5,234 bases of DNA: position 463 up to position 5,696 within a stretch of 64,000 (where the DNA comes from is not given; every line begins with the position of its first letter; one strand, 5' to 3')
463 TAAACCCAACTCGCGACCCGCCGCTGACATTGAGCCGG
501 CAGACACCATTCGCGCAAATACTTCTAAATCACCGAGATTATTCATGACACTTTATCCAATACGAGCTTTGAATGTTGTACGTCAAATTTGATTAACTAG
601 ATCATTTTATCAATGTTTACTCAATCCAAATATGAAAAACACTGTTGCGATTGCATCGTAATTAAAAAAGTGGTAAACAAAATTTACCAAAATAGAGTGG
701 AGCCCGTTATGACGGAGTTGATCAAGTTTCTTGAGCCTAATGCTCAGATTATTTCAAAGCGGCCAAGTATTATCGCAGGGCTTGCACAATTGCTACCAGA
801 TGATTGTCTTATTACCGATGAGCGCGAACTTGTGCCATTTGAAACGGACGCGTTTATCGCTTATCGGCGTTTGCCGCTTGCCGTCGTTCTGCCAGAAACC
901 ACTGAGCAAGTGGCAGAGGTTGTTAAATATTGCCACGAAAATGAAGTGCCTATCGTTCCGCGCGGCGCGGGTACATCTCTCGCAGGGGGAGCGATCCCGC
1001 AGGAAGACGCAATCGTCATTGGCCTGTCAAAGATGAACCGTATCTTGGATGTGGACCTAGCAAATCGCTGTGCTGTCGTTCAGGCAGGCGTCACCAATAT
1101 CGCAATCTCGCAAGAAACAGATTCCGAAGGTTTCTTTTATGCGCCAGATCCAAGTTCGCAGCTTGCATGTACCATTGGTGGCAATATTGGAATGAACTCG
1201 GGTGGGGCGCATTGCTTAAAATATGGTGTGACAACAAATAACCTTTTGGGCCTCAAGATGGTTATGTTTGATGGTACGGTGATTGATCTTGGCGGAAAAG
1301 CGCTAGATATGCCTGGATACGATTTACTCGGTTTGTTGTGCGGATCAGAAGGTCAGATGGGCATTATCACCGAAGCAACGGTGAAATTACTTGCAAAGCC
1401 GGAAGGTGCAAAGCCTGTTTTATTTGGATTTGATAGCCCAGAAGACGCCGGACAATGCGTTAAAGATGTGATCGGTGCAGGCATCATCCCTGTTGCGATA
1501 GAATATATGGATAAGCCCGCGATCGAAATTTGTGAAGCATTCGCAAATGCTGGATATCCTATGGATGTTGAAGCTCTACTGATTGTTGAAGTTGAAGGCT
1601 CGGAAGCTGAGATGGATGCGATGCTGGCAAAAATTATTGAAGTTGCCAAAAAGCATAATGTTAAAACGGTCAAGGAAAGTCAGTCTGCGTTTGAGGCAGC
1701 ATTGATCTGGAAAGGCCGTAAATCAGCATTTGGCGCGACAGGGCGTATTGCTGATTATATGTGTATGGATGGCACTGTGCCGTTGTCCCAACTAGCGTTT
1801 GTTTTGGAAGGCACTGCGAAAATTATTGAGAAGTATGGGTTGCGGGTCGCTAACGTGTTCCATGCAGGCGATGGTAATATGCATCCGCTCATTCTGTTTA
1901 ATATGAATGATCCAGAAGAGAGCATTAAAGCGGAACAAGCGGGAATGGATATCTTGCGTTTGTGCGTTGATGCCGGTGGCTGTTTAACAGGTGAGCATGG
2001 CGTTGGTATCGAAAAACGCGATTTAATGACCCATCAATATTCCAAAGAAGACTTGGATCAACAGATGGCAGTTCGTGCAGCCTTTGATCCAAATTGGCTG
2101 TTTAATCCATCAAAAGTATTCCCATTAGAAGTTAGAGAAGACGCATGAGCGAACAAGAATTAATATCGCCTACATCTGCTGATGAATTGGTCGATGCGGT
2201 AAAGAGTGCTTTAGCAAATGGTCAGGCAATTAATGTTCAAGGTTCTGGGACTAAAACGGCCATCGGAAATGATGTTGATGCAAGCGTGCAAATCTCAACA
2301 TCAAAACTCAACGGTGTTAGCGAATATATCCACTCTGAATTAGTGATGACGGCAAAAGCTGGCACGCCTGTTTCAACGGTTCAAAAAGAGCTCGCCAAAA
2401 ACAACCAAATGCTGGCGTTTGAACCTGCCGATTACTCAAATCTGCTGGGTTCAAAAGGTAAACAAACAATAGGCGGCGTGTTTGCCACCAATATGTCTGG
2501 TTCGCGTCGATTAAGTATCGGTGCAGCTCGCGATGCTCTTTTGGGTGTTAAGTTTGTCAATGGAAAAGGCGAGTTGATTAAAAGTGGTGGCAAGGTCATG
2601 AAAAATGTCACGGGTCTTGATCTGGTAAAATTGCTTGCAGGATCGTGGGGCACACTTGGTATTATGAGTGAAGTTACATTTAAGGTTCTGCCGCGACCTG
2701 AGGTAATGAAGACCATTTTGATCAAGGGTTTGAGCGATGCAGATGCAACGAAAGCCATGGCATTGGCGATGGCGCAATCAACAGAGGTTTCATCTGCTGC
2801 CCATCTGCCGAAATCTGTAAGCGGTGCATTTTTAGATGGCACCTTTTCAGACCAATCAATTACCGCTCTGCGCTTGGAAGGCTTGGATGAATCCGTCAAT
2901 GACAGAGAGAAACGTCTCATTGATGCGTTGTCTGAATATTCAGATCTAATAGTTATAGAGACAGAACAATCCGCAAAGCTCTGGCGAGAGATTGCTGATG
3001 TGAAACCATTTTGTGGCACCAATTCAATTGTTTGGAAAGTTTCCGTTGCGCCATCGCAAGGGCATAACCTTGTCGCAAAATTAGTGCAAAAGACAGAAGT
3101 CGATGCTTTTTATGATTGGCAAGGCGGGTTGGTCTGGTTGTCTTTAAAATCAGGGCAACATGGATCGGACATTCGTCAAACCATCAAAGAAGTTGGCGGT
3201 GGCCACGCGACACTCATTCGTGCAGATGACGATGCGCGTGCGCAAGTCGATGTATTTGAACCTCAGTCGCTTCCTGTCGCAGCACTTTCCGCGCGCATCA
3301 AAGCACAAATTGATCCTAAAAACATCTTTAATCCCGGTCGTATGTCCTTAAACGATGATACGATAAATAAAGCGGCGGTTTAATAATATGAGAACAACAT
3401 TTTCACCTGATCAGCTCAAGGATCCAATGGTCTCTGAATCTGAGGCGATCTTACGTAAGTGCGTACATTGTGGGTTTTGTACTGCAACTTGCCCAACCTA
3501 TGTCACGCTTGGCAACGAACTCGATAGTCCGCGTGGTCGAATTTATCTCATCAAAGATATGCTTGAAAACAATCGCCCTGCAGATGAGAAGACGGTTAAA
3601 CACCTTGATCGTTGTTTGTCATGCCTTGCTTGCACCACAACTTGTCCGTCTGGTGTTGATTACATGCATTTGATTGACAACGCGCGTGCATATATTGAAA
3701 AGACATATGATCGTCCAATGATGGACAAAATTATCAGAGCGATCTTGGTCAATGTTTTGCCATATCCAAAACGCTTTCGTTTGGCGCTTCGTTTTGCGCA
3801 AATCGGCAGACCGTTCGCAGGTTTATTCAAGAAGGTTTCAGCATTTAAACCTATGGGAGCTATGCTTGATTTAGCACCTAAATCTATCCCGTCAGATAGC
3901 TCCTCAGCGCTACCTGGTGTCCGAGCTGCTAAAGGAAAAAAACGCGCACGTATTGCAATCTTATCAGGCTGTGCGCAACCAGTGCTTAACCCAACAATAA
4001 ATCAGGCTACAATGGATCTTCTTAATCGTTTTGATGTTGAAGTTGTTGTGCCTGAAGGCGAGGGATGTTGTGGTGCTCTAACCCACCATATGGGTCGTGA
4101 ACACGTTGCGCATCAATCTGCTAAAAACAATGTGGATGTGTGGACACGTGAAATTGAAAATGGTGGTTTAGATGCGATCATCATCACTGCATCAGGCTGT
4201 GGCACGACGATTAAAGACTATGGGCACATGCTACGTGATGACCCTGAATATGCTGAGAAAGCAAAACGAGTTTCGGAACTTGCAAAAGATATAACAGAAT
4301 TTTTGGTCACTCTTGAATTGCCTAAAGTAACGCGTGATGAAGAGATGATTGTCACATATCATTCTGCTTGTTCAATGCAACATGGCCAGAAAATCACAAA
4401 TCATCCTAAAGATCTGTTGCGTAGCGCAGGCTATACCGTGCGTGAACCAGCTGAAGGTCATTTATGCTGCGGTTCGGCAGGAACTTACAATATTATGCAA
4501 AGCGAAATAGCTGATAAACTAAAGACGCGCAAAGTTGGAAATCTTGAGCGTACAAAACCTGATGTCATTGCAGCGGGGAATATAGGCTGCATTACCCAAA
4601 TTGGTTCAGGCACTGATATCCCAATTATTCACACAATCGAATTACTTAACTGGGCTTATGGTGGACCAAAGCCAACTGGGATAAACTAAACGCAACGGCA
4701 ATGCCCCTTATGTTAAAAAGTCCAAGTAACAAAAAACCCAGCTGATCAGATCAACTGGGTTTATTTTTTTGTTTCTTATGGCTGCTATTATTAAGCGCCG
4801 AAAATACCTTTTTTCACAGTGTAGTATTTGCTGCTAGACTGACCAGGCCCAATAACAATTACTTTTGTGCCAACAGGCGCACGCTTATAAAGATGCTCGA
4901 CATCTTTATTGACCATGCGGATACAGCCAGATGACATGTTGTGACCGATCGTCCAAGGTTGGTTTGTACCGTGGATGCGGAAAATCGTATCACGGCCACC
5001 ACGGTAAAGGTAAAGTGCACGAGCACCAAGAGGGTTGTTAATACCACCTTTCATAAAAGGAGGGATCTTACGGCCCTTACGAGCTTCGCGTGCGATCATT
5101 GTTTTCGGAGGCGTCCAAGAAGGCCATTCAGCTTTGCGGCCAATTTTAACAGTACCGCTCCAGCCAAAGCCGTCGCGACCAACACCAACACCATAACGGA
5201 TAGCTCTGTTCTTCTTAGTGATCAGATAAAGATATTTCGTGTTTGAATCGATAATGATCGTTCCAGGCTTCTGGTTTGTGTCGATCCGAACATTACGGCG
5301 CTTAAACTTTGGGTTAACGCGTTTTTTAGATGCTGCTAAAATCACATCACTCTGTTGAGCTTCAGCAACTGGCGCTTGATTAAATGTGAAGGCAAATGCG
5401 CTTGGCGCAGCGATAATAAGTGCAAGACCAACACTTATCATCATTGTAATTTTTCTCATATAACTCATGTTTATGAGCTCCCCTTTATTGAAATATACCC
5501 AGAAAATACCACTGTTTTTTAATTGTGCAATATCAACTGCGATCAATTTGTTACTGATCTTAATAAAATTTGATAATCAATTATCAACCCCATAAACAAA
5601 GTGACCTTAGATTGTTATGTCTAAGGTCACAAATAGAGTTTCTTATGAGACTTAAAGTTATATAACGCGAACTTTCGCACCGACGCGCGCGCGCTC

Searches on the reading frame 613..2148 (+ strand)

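Call 41: search_protein_families(library=pfam, proteins=[window:613-2148:+], max_evalue=0.00001)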
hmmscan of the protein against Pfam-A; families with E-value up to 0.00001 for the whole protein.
window:613-2148:+ (511 aa): 2 families
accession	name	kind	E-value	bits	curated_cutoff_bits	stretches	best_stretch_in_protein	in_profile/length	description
PF02913.24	FAD-oxidase_C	-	6.1e-59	200.2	21.2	1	263-502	2-248/248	FAD linked oxidases, C-terminal domain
PF01565.28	FAD_binding_4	-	1e-42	145.5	26.4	1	88-226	1-138/139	FAD binding domain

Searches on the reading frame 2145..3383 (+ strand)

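Call 41: search_protein_families(library=pfam, proteins=[window:2145-3383:+], max_evalue=0.00001)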
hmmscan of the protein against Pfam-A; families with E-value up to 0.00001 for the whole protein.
window:2145-3383:+ (412 aa): 1 family
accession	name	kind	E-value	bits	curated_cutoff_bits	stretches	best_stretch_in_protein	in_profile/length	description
PF01565.28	FAD_binding_4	-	2.2e-24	86.2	26.4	1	6-146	4-137/139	FAD binding domain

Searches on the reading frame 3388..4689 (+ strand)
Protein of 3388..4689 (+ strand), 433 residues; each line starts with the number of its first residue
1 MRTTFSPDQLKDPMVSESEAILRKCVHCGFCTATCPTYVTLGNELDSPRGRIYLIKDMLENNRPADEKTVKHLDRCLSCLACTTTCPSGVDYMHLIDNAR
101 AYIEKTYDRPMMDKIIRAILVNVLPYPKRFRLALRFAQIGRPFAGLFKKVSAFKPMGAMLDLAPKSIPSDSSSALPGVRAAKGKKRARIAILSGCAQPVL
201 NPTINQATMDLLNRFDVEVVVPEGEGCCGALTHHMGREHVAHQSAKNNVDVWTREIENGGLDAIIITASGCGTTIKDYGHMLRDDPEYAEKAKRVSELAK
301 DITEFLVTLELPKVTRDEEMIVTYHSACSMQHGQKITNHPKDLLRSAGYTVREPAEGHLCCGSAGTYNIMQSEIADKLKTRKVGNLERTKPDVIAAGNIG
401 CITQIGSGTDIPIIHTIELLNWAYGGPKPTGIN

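Call 41: search_protein_families(library=pfam, proteins=[window:3388-4689:+], max_evalue=0.00001)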
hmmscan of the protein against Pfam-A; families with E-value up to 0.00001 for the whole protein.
window:3388-4689:+ (433 aa): 10 families
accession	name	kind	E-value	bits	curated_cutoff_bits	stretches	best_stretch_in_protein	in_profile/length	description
PF02754.22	CCG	-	4.1e-27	94.5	20.6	2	322-405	1-84/85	Cysteine-rich domain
PF13183.11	Fer4_8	-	6.1e-12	46.3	27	1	22-90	2-68/68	4Fe-4S dicluster domain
PF12838.12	Fer4_7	-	2.2e-10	41.2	27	1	24-90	1-52/52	4Fe-4S dicluster domain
PF13534.11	Fer4_17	-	4.2e-10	40.4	22.2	1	24-91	1-61/61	4Fe-4S dicluster domain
PF13237.11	Fer4_10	-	4e-09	36.7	25.5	1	23-87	7-53/53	4Fe-4S dicluster domain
PF12837.12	Fer4_6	-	1.4e-06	28.4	25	0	24-39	8-23/24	4Fe-4S binding domain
PF13484.11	Fer4_16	-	1.5e-06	29.3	30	1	24-88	1-65/66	4Fe-4S double cluster binding domain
PF13187.11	Fer4_9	-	5e-06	26.9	27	0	24-89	1-50/52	4Fe-4S dicluster domain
PF12797.12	Fer4_2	-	5e-06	26.6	24.5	0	70-88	4-22/22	4Fe-4S binding domain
PF00037.32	Fer4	-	6.2e-06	26.3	21.1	0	24-37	7-20/24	4Fe-4S binding domain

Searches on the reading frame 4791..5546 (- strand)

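Call 41: search_protein_families(library=pfam, proteins=[window:4791-5546:-], max_evalue=0.00001)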
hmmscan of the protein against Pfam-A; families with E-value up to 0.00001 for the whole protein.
window:4791-5546:- (251 aa): 1 family
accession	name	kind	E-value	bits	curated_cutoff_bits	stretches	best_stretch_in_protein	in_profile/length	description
PF03734.19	YkuD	-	1.4e-21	78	23.4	1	96-231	3-146/146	L,D-transpeptidase catalytic domain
